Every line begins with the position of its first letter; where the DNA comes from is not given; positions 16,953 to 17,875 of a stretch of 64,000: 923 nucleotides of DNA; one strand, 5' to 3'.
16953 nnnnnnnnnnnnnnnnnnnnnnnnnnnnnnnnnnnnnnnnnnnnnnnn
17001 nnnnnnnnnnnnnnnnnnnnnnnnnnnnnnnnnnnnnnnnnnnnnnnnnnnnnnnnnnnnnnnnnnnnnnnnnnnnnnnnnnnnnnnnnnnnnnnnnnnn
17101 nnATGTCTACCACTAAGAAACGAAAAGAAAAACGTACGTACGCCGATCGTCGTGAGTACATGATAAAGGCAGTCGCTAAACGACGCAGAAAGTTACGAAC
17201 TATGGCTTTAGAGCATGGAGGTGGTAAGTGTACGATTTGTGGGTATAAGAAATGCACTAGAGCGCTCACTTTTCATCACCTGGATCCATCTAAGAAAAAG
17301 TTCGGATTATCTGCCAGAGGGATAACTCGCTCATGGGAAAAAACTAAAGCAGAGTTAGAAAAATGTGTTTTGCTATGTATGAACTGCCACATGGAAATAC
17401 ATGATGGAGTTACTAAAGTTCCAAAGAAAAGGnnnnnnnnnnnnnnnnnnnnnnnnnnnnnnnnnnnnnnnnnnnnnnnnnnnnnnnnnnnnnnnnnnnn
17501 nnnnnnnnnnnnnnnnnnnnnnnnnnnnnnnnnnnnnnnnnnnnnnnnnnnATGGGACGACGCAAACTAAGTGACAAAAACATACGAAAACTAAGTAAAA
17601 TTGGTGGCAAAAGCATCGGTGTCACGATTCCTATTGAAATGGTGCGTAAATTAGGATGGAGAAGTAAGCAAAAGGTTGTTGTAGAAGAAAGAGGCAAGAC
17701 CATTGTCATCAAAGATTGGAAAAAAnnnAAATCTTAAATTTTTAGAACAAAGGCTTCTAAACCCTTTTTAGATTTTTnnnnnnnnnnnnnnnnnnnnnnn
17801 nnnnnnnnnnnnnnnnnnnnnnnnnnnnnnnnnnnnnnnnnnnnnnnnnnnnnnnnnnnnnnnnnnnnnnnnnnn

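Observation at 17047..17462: HNH endonuclease gene bracketed by an 18-bp direct duplication of the tRNA 3' end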

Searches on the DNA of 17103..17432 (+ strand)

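Call 31: search_rna_families(sources=[L077, L036, L086, L050], threshold=evalue, max_evalue=1)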
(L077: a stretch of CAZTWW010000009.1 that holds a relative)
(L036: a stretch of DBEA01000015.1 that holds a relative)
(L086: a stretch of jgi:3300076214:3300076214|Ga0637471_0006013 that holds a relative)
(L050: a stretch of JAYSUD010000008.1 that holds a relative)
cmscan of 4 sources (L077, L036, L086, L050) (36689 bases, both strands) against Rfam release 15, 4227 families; matches with E-value up to 1: 11.
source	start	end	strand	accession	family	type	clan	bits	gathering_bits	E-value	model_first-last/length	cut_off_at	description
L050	4513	4756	+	RF00028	Intron_gpI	Intron;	-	80.4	50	4.4e-19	1-253/253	no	Group I catalytic intron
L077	4631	4871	-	RF00028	Intron_gpI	Intron;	-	76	50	9.6e-18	1-253/253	no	Group I catalytic intron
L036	5475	5545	-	RF00005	tRNA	Gene; tRNA;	CL00001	59.9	29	1.1e-10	1-71/71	no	tRNA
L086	2878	3112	+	RF00028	Intron_gpI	Intron;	-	59.9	50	6.4e-13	1-253/253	no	Group I catalytic intron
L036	5820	5892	-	RF00005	tRNA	Gene; tRNA;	CL00001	59.6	29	1.3e-10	1-71/71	no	tRNA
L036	4574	4872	-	RF00028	Intron_gpI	Intron;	-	50.8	50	3.3e-10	1-253/253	no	Group I catalytic intron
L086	390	548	+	RF04174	MIR4208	Gene; miRNA;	-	37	140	0.033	1-191/191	no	MIR4208 microRNA precursor family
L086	403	535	+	RF04088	MIR812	Gene; miRNA;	-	35.7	80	0.89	32-174/205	no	MIR812 microRNA precursor family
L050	5516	5573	-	RF02495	ohsC_RNA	Gene; antitoxin;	-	32.3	50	0.32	1-77/77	no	Oppression of Hydrophobic ORF by sRNA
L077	2593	2685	-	RF01808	MicX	Gene; sRNA;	-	23.2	75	0.37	1-194/194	no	MicX Vibrio cholerae sRNA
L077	6061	6109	-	RF02901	AaHKsRNA41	Gene; sRNA;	-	22.2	97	0.41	1-187/187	no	Aggregatibacter sRNA 41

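Call 53: search_with_rna_model(model_id=R1, sources=[L001, L003, L004, L006, L007, L008, L009, L010, L011, L012, L013, L014, L015, L016, L017, L018, L019, L020, L021, L022, L023, L024, L025, L026, L027, L028, L029, L030, L031, L032, L033, L034, L035, L036, L037, L038, L039, L040, L041, L042, L043, L044, L045, L047, L048, L049, L050, L051, L052, L053, L054, L055, L056, L057, L058, L059, L060, L061, L062, L064, L065, L066, L067, L068, L069, L070, L071, L072, L073, L074, L075, L076, L077, L078, L079, L080, L081, L082, L083, L084, L085, L086, L089, L090, L091, L092, L093, L095, L096, L098, L099, L100, L101, L102, L104, L105, L106], max_evalue=0.01)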
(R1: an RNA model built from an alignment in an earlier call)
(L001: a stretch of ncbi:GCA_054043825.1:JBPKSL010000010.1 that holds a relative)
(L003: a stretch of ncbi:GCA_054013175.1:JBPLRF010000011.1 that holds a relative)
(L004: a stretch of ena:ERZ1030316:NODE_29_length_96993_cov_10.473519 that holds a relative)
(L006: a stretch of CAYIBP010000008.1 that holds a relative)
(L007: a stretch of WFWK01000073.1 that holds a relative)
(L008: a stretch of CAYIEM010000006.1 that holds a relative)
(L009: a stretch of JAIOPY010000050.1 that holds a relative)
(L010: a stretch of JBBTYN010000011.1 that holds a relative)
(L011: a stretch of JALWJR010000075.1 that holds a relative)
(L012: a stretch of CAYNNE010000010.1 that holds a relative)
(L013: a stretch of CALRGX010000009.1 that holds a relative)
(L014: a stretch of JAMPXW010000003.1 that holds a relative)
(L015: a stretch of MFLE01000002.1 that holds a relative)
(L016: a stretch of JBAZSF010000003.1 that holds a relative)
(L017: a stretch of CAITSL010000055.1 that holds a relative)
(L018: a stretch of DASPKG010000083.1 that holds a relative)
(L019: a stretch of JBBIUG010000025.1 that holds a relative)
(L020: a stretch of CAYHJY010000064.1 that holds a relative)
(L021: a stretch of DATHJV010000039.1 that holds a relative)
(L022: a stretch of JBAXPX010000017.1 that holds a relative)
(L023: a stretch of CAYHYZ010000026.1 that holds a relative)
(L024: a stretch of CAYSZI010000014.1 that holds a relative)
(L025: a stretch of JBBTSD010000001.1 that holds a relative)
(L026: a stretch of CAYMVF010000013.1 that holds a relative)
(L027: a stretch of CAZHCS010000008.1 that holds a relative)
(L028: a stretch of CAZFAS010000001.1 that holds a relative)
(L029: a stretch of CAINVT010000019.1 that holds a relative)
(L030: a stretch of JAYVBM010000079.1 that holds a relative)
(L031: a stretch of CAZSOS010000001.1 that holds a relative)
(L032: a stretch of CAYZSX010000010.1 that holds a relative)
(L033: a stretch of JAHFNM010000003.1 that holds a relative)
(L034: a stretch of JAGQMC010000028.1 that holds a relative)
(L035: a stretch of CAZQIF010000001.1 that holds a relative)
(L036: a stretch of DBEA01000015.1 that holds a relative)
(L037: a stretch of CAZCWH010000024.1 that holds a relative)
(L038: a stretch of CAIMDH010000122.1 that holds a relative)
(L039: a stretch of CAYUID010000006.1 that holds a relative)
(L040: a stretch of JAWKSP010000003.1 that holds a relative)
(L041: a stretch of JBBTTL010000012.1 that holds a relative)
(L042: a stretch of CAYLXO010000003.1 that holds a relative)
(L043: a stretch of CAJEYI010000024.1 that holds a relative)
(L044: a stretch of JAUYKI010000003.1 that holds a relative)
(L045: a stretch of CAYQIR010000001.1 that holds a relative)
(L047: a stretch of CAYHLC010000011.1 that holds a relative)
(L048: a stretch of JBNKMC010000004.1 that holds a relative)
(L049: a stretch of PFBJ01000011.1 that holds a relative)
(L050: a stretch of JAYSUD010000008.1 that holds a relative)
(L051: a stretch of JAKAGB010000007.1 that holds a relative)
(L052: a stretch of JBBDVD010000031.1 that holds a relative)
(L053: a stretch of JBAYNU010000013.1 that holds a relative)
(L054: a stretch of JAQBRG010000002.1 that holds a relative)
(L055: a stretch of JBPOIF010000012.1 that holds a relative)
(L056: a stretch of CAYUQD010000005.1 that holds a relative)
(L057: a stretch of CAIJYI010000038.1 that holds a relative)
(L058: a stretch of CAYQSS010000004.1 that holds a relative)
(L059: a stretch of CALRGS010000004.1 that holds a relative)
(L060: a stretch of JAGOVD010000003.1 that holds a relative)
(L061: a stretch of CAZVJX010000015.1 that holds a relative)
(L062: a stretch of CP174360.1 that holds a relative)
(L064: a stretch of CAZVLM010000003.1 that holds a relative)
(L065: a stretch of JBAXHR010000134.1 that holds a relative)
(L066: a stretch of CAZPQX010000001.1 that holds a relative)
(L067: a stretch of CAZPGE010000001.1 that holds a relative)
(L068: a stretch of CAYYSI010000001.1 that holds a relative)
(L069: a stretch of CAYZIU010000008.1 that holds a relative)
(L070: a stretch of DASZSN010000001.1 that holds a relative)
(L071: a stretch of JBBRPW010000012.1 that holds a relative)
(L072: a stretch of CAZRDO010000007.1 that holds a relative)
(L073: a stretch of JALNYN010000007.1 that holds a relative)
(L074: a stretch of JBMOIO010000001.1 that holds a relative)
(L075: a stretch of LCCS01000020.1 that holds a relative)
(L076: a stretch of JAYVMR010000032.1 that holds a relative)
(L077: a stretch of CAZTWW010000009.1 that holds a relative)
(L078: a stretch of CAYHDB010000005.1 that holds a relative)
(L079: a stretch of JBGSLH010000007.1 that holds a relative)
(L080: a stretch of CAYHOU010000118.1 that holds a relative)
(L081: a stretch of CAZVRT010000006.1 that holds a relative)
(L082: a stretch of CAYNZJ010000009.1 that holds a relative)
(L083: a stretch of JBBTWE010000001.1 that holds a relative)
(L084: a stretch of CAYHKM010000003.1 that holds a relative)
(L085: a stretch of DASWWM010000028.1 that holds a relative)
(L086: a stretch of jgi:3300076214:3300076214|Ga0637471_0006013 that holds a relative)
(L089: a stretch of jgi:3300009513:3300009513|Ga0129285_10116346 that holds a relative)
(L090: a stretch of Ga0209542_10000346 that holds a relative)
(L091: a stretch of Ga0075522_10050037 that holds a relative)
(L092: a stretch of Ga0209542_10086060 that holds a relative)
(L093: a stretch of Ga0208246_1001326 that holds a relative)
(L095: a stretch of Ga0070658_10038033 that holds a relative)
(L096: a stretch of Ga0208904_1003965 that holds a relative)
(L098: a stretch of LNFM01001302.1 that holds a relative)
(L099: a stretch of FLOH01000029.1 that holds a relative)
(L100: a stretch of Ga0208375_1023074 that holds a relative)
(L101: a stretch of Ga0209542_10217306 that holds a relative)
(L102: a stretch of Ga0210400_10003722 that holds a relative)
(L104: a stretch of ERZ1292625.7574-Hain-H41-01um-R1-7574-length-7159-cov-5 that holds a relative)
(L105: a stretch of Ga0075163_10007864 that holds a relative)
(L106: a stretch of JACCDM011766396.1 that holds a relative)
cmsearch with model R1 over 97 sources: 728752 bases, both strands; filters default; matches with E-value up to 0.01: 35.
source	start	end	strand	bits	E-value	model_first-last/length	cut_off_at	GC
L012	5629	5765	+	129.7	7.4e-33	1-135/135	no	0.43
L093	1277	1412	+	123.3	4.2e-31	1-135/135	no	0.46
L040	5609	5742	+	122.4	7.5e-31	1-135/135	no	0.49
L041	3662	3800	+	122.3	8.1e-31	1-135/135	no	0.48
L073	5642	5779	+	114.3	1.3e-28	1-135/135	no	0.52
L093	1456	1590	+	112.7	3.5e-28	1-135/135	no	0.45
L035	5603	5735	+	108.5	5.3e-27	1-135/135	no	0.47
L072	5626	5760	+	108.2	6.4e-27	1-135/135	no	0.53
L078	5630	5767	+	107.9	7.8e-27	1-135/135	no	0.46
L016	5628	5769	+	105.4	3.9e-26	1-135/135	no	0.44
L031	4368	4502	-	97.2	6.8e-24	1-135/135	no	0.51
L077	4402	4539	-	93.4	7.8e-23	1-135/135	no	0.51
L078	7420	7569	+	91.1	3.5e-22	1-135/135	no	0.48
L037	8080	8218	+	87.7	3e-21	1-135/135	no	0.51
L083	5736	5875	+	85.6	1.1e-20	1-135/135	no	0.45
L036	4341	4482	-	83.4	4.5e-20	1-135/135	no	0.6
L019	748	884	-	79.7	4.9e-19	1-135/135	no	0.39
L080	1252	1401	+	74.1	1.8e-17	1-135/135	no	0.58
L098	2750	2867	+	68.5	6.2e-16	8-126/135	no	0.47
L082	6247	6365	+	68.1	7.7e-16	9-125/135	no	0.38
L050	4856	4948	+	59.6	1.8e-13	33-123/135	no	0.44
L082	5606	5731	+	52.1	2.1e-11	1-135/135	no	0.52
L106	907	1023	+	50.4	6.1e-11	11-123/135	no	0.48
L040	6367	6446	+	47.3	4.6e-10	1-81/135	3'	0.55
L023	4251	4406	+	46.9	5.9e-10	1-135/135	no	0.54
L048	6518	6635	+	35.8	6.8e-07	1-135/135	no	0.41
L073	9901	10079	+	35.4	9e-07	1-135/135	no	0.58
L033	5758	5860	+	35.1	1.1e-06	10-124/135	no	0.55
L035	5882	6008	+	30.5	1.9e-05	1-135/135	no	0.46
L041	3660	3798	-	28.2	8.5e-05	1-135/135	no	0.47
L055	5631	5760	+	27.9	0.0001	1-135/135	no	0.57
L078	7613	7746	+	24.5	0.00093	1-135/135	no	0.49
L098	279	392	+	24.4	0.00099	1-135/135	no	0.39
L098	2245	2345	+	22.1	0.0042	1-135/135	no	0.49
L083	2282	2351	-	20.9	0.0089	47-115/135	no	0.31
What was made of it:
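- On Element X (this session's covariance model R1): There are 35 hits in 97 related loci (call 53).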

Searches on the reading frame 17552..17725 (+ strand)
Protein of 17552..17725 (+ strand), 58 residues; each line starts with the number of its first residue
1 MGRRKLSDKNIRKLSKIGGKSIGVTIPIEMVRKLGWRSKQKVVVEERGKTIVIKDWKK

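Call 9: search_protein_families(library=pfam, proteins=[window:17552-17725:+], max_evalue=0.01)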
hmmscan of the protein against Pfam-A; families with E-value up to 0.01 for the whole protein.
window:17552-17725:+ (58 aa): 1 family
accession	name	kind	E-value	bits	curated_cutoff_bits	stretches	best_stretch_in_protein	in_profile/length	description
PF04014.23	MazE_antitoxin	-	2.9e-07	30.8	24.7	1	17-54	3-41/48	Antidote-toxin recognition MazE, bacterial antitoxin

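Call 64: find_homologous_proteins(query=window:17552-17725:+, max_evalue=0.001)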
Query window:17552-17725:+ (58 aa): 4 proteins with E <= 0.001 among 4 candidates.
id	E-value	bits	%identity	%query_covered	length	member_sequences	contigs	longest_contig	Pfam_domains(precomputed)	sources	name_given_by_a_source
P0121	1.1e-27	112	100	100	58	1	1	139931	PF04014.24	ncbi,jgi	-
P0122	1.6e-18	83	73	97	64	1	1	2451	PF04014.24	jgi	-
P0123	5.2e-16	75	67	100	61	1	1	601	PF04014.24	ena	-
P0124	9.2e-9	53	52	98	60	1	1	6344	PF04014.24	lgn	-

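Call 65: find_encoding_contigs(protein=P0122, flank=2500, max_places=2)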
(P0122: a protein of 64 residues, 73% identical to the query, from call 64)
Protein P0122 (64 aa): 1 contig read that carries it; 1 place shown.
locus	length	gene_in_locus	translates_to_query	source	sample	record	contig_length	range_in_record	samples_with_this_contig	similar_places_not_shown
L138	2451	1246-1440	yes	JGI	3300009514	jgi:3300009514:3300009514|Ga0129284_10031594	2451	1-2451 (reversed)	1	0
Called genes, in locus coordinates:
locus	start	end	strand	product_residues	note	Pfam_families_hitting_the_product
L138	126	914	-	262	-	-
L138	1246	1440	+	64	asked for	PF04014:MazE_antitoxin (faint)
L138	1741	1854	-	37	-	-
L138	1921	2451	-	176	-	?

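Call 66: find_encoding_contigs(protein=P0124, flank=3500, max_places=2)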
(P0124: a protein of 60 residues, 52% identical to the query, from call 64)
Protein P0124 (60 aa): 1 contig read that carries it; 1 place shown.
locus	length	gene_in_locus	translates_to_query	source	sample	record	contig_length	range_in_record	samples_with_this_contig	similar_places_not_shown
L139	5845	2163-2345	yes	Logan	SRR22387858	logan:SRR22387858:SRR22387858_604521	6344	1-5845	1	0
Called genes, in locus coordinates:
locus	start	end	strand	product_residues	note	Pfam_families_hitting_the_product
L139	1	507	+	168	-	?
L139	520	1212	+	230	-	PF22935:RM44_endonuclase, PF14622:Ribonucleas_3_3, PF00636:Ribonuclease_3, PF00035:dsrm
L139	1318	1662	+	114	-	PF18924:DUF5674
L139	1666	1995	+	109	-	-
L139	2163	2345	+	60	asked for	PF04014:MazE_antitoxin (weak)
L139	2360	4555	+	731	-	PF00005:ABC_tran (faint), PF02463:SMC_N, PF13175:AAA_15 (faint), PF13476:AAA_23, PF13304:AAA_21 (weak)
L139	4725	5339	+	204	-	-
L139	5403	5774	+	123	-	PF00886:Ribosomal_S16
